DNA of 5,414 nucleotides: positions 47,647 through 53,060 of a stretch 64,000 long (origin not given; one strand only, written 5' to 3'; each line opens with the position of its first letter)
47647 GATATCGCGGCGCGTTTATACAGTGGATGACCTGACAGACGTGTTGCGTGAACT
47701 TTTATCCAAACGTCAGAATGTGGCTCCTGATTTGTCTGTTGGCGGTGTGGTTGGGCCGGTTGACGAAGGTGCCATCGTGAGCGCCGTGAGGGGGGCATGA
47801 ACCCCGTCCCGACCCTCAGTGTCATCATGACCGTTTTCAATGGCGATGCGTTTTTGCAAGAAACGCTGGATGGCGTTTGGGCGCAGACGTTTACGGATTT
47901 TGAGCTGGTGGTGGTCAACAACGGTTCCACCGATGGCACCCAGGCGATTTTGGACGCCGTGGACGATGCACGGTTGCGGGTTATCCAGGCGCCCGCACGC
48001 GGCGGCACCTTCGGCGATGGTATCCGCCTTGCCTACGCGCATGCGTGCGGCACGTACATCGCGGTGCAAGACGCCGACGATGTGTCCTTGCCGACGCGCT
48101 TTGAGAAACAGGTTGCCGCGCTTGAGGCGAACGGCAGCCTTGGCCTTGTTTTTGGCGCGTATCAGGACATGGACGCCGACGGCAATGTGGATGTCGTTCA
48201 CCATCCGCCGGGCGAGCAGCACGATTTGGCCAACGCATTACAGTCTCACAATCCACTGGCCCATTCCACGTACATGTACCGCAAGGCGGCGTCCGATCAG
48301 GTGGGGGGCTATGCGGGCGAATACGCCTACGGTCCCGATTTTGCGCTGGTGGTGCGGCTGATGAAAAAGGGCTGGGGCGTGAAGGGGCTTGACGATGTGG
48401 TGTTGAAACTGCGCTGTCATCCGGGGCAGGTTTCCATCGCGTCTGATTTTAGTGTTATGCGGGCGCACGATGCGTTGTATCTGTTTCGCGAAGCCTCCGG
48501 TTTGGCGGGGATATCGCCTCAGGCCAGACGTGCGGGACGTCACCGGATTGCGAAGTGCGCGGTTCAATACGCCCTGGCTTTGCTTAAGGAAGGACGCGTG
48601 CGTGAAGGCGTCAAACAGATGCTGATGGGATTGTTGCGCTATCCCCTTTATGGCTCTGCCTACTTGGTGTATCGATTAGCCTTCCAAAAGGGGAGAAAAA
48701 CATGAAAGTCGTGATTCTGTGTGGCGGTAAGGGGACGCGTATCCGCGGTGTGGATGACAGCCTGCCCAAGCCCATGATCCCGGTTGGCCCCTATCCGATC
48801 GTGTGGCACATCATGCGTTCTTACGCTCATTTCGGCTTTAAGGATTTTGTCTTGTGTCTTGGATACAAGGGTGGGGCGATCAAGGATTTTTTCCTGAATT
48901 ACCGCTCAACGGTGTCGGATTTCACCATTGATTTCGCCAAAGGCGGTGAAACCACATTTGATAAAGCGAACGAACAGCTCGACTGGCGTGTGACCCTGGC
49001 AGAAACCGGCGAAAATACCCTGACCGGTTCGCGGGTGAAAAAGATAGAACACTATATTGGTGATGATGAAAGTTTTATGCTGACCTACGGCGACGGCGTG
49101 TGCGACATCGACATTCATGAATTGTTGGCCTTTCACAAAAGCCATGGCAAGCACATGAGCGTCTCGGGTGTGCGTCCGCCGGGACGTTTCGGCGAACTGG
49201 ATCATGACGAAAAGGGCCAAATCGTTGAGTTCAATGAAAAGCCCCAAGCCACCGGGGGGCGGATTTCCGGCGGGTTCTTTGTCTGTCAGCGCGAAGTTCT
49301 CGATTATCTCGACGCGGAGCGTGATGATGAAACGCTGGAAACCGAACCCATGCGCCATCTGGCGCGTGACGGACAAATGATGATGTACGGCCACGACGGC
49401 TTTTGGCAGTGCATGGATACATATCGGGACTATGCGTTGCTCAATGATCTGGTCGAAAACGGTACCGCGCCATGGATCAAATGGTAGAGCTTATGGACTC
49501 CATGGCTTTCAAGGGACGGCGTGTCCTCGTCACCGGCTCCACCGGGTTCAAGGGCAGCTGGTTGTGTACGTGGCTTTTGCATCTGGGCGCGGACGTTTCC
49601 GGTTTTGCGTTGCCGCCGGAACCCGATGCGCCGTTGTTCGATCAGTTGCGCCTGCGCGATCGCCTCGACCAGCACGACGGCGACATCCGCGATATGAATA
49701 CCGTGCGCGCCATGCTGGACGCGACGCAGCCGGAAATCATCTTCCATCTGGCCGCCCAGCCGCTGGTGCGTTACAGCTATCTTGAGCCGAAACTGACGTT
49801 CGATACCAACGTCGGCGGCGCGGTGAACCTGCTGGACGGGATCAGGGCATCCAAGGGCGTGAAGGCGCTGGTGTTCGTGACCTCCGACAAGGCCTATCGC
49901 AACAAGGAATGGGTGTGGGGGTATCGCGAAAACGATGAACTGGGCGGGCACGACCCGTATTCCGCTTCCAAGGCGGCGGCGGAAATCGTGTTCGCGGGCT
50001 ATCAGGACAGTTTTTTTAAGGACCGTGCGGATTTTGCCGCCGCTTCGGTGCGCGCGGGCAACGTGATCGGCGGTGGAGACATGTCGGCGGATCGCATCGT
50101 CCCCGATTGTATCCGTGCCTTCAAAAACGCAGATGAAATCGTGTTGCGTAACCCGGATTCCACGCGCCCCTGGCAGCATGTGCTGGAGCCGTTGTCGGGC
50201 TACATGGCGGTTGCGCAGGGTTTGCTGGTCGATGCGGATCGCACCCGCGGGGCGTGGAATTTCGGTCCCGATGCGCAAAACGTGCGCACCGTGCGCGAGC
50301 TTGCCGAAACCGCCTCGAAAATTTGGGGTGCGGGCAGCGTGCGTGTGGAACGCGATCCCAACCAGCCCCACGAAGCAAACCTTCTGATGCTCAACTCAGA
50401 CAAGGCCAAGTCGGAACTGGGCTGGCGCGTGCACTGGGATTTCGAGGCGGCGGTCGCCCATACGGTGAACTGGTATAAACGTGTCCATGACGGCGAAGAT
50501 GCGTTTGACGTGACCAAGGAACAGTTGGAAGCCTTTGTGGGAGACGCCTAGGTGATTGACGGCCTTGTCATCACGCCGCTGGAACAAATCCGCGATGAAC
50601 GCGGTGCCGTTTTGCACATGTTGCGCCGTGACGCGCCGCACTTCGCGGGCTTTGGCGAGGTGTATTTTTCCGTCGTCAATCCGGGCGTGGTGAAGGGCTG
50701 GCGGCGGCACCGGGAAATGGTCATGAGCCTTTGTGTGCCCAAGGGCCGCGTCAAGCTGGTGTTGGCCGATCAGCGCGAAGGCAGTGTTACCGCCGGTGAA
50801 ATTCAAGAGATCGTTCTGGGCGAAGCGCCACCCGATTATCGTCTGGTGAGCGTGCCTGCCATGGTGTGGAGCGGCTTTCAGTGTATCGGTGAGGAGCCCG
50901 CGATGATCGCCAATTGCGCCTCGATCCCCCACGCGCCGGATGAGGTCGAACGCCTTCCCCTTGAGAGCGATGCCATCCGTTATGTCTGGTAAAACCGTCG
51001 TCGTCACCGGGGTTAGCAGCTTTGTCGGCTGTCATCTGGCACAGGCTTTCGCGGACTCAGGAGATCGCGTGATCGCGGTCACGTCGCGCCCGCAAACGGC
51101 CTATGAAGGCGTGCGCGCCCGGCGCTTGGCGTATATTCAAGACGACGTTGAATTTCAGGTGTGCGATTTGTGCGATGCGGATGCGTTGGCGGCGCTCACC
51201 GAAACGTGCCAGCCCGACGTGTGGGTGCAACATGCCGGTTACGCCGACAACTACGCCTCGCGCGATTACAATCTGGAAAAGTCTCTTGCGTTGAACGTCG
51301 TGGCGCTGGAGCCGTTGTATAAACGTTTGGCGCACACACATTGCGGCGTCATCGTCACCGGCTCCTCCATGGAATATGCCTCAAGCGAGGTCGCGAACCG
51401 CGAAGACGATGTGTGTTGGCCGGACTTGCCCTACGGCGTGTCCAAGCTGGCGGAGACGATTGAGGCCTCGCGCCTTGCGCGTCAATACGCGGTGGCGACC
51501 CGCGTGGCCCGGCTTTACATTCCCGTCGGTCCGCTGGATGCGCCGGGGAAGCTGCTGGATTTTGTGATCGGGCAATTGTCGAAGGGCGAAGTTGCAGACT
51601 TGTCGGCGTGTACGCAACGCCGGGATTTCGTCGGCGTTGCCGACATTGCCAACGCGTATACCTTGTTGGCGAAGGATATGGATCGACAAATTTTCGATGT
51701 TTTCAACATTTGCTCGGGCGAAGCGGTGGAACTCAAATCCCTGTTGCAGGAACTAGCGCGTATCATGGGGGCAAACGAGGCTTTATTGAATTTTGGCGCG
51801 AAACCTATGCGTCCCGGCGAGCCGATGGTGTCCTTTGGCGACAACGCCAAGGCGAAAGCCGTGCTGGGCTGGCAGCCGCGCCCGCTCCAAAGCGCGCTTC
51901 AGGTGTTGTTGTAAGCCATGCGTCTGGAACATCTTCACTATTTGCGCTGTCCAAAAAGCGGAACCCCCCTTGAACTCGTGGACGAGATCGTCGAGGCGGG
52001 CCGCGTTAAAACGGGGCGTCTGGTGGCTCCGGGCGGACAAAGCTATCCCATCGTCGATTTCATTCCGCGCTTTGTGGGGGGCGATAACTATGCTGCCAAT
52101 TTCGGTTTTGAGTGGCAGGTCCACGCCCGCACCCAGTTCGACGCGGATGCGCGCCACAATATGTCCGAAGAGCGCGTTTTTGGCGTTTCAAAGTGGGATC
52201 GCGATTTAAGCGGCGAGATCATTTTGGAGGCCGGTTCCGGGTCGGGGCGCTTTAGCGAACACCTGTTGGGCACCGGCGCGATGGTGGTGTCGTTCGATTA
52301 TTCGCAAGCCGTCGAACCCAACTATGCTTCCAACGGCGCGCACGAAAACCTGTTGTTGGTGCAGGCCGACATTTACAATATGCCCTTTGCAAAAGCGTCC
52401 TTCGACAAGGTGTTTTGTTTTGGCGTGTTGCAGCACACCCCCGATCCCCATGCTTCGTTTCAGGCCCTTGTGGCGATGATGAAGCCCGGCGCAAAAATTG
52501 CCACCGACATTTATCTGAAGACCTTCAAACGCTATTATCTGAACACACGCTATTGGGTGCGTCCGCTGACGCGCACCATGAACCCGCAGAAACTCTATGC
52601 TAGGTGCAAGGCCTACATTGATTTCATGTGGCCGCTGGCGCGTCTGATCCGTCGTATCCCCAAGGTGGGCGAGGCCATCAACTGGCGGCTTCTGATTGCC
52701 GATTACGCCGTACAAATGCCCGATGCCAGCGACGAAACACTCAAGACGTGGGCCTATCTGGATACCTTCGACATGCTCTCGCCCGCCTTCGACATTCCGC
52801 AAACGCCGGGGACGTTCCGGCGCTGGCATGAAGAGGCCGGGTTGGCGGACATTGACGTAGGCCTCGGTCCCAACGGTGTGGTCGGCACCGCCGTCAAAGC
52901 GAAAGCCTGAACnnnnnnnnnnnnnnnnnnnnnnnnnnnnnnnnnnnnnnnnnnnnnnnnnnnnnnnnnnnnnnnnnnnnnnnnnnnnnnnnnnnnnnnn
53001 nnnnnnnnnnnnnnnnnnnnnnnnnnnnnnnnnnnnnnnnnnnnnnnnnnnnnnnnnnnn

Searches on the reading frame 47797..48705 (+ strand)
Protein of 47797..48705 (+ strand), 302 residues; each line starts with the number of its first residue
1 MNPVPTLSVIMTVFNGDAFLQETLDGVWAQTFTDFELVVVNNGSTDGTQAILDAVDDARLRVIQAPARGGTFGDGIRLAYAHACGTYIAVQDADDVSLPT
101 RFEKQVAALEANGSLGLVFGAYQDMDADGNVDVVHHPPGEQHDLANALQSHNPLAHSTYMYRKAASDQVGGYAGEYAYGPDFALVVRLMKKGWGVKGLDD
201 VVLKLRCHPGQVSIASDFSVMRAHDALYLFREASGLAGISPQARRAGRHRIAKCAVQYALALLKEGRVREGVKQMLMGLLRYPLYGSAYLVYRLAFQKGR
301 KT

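Call 49: search_protein_families(library=pfam, proteins=[window:47797-48705:+], max_evalue=0.0001)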
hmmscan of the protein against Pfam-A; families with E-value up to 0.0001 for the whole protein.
window:47797-48705:+ (302 aa): 4 families
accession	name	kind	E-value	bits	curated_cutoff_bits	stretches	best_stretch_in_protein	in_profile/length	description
PF00535.33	Glycos_transf_2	-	3e-24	86.3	23.3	1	8-161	1-158/168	Glycosyl transferase family 2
PF13641.12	Glyco_tranf_2_3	-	2.7e-11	44.4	27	1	5-194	1-200/230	Glycosyltransferase like family 2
PF10111.15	Glyco_tranf_2_2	-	2.2e-06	27.8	27.3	1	9-190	2-201/276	Glycosyltransferase like family 2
PF13704.12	Glyco_tranf_2_4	-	1.7e-05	25.6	27.5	1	18-95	5-82/98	Glycosyl transferase family 2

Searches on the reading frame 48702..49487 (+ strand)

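Call 49: search_protein_families(library=pfam, proteins=[window:48702-49487:+], max_evalue=0.0001)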
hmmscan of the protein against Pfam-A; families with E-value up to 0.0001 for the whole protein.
window:48702-49487:+ (261 aa): 2 families
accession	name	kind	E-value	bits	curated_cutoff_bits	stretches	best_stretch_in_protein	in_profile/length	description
PF00483.29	NTP_transferase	-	3e-20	73.3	21.2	1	2-236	1-227/245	Nucleotidyl transferase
PF12804.13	NTP_transf_3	-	2.1e-05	25.2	27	1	3-56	1-49/160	MobA-like NTP transferase domain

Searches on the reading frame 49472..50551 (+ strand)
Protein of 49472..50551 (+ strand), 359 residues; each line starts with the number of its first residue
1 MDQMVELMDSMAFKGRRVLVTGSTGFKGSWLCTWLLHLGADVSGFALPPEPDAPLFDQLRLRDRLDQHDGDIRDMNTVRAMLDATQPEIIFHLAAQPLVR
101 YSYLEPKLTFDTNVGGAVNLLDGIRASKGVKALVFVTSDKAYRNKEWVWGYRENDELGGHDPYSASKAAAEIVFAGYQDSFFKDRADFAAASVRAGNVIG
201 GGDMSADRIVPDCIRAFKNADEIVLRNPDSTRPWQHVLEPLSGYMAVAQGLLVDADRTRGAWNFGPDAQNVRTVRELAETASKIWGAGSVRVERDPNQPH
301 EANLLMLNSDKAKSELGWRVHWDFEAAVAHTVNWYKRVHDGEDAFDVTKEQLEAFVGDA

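Call 49: search_protein_families(library=pfam, proteins=[window:49472-50551:+], max_evalue=0.0001)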
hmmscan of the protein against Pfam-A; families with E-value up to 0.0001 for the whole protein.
window:49472-50551:+ (359 aa): 6 families
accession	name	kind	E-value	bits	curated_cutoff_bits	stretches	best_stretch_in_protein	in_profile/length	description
PF16363.11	GDP_Man_Dehyd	-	2.9e-37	129.3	27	1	19-330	1-331/332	GDP-mannose 4,6 dehydratase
PF01370.27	Epimerase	-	2.2e-30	106.3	20.9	1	18-248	1-225/240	NAD dependent epimerase/dehydratase family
PF02719.21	Polysacc_synt_2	-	8.3e-13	48.6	20.2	1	18-234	1-203/293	Polysaccharide biosynthesis protein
PF01073.25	3Beta_HSD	-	3.3e-11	43.2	22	1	19-214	1-197/280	3-beta hydroxysteroid dehydrogenase/isomerase family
PF04321.23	RmlD_sub_bind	-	3.7e-06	26.7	27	1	17-172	2-134/287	RmlD substrate binding domain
PF07993.18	NAD_binding_4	-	2.9e-05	23.8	20.1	0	54-178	50-192/258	Male sterility protein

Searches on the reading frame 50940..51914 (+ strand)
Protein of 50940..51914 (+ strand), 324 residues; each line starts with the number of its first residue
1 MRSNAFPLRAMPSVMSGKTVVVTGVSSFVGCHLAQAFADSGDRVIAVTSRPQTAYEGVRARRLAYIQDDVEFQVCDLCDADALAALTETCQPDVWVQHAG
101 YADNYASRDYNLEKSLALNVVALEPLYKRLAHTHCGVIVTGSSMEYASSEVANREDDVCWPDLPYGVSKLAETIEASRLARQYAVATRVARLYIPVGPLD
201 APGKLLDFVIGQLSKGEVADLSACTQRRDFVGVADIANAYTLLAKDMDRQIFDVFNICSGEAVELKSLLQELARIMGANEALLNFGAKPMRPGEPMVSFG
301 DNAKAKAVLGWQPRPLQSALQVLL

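Call 49: search_protein_families(library=pfam, proteins=[window:50940-51914:+], max_evalue=0.0001)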
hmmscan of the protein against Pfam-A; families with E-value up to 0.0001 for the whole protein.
window:50940-51914:+ (324 aa): 4 families
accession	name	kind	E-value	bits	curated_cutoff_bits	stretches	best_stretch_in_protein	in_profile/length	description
PF01370.27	Epimerase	-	3.8e-28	98.9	20.9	1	20-258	1-240/240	NAD dependent epimerase/dehydratase family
PF16363.11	GDP_Man_Dehyd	-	8.8e-22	78.4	27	1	22-314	2-322/332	GDP-mannose 4,6 dehydratase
PF04321.23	RmlD_sub_bind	-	1.7e-06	27.8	27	1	19-320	2-278/287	RmlD substrate binding domain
PF00106.31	adh_short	-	8.9e-06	25.8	26.6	1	18-144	1-137/195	short chain dehydrogenase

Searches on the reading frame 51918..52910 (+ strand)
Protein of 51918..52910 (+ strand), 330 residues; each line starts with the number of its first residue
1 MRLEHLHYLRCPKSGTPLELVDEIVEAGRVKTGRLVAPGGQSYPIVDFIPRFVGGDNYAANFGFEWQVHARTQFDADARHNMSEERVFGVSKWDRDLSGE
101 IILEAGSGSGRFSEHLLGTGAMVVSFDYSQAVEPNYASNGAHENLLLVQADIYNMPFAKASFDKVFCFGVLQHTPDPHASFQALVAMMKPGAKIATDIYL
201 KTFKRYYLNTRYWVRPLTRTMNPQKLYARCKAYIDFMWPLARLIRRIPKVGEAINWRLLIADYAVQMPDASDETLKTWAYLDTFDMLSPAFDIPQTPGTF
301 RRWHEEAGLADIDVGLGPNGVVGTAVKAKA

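Call 49: search_protein_families(library=pfam, proteins=[window:51918-52910:+], max_evalue=0.0001)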
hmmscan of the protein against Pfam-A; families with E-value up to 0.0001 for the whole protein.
window:51918-52910:+ (330 aa): 5 families
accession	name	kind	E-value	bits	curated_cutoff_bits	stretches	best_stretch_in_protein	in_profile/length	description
PF08241.18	Methyltransf_11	-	9.2e-17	61.9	21.2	1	103-195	1-94/95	Methyltransferase domain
PF13649.12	Methyltransf_25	-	3.6e-13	50.4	27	1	102-191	1-96/97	Methyltransferase domain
PF13489.12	Methyltransf_23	-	4.2e-12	46.5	27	1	95-214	19-136/164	Methyltransferase domain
PF13847.12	Methyltransf_31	-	1.3e-10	41.6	27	1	98-197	3-111/145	Methyltransferase domain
PF08242.18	Methyltransf_12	-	3.5e-10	40.9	30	1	103-193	1-97/98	Methyltransferase domain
